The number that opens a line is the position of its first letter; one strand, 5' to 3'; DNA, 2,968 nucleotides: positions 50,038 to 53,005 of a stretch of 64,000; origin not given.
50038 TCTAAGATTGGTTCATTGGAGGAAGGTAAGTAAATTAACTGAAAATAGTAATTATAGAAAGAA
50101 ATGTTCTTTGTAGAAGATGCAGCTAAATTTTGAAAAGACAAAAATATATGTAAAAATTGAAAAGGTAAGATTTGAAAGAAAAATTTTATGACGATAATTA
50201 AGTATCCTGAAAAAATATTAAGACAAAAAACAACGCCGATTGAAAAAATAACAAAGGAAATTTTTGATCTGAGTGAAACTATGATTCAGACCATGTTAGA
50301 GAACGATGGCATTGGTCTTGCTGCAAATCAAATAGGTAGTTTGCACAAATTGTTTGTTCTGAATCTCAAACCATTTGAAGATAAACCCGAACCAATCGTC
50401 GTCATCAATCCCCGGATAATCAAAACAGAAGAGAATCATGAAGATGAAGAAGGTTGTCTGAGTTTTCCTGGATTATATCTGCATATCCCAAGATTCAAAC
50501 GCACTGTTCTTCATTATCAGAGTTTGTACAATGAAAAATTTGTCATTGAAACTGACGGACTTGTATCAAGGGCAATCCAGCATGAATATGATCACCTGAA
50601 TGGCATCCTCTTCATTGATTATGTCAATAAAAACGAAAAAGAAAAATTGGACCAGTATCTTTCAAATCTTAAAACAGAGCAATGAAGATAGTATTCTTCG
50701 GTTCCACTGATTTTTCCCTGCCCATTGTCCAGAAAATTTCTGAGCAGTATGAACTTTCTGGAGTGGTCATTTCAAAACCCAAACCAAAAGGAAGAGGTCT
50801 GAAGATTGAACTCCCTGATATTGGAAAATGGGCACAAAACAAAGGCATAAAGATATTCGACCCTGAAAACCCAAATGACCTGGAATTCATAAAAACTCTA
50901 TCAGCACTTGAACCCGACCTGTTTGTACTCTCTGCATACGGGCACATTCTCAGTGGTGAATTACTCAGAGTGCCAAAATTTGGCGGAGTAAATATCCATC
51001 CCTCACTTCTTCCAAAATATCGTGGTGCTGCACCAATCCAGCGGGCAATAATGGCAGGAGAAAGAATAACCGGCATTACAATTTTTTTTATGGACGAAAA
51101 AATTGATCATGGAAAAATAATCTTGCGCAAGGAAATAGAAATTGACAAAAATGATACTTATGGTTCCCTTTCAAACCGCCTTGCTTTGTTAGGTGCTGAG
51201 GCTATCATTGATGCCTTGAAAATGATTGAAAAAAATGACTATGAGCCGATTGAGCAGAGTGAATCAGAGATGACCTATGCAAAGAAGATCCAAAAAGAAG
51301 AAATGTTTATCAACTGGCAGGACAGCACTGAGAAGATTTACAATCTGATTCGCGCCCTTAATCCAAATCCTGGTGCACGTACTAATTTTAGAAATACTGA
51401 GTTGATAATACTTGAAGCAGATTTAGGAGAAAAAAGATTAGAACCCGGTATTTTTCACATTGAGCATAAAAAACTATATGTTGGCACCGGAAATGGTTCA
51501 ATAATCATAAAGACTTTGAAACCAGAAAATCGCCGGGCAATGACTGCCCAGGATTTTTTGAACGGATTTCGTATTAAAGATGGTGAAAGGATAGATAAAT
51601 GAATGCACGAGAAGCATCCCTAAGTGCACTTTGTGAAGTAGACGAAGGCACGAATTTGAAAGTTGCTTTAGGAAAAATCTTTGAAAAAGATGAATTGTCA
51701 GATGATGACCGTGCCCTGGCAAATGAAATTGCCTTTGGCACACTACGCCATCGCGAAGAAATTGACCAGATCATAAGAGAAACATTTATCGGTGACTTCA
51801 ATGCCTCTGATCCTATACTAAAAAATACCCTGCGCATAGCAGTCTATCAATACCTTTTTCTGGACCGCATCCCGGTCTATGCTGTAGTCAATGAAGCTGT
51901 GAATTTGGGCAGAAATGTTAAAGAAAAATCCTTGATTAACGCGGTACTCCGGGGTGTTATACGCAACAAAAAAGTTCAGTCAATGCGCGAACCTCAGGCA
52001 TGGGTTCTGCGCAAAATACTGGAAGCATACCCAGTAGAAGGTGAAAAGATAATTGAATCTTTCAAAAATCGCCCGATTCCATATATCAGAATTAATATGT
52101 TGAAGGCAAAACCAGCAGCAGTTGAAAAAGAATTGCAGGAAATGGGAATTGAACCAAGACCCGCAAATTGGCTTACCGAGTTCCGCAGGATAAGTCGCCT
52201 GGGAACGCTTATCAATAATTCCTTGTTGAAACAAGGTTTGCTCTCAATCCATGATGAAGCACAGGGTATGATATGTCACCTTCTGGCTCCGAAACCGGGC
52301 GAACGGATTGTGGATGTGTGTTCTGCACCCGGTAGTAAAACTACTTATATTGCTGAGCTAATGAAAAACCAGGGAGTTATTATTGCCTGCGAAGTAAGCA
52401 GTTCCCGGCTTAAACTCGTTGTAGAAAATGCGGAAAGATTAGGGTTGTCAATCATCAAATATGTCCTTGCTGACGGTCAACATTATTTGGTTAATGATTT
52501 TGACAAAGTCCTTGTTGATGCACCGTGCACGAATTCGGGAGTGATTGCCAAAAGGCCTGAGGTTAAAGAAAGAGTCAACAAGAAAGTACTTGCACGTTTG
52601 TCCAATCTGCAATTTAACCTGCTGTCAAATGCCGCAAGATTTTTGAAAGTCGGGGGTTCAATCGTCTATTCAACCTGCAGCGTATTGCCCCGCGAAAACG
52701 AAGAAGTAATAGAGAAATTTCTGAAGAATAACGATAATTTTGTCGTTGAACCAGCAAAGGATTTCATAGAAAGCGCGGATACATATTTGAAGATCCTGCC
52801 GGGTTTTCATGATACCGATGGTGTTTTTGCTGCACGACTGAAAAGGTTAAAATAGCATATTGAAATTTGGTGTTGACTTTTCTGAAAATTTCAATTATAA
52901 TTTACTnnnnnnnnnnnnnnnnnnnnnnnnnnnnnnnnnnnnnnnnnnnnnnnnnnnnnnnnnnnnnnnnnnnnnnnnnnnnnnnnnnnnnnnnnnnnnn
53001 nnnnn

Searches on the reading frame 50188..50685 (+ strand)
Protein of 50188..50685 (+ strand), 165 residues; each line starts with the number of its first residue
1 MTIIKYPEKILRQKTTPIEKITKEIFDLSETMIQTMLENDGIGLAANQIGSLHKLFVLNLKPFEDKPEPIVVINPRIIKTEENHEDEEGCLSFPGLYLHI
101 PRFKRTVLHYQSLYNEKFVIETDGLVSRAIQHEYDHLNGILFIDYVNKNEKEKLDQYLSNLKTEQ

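Call 49: search_protein_families(library=pfam, proteins=[window:50188-50685:+], max_evalue=0.0001)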
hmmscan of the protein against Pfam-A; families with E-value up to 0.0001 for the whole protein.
window:50188-50685:+ (165 aa): 1 family
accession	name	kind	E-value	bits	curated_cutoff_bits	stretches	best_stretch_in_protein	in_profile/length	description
PF01327.26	Pep_deformylase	-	7.4e-48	162.5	22.8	1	2-151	3-155/156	Polypeptide deformylase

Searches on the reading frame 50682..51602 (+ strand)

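Call 49: search_protein_families(library=pfam, proteins=[window:50682-51602:+], max_evalue=0.0001)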
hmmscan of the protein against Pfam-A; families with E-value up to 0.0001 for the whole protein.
window:50682-51602:+ (306 aa): 2 families
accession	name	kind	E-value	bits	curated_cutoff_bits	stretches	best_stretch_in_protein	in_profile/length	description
PF00551.24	Formyl_trans_N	-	3.5e-41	141.4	26.1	1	1-179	1-181/181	Formyl transferase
PF02911.23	Formyl_trans_C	-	1.3e-24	86.7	21.1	1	202-297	1-100/100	Formyl transferase, C-terminal domain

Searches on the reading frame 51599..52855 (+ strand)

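Call 47: search_protein_families(library=pfam, proteins=[window:51599-52855:+], max_evalue=0.00001)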
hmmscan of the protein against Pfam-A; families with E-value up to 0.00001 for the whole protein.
window:51599-52855:+ (418 aa): 5 families
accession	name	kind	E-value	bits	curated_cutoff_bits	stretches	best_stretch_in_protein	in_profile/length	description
PF01189.24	Methyltr_RsmB-F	-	1.2e-56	191.9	27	1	228-415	3-199/199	16S rRNA methyltransferase RsmB/F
PF01029.23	NusB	-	3.6e-27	95.8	23.1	1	1-122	1-133/133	NusB family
PF22458.1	RsmF-B_ferredox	-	1.4e-07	32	27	1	134-192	3-61/74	Methyltr_RsmF/B-like, ferredoxin-like domain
PF01209.24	Ubie_methyltran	-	7.6e-07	29.2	20.1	1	215-300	29-114/233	ubiE/COQ5 methyltransferase family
PF13847.12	Methyltransf_31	-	8e-07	29.3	27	1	232-380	2-128/145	Methyltransferase domain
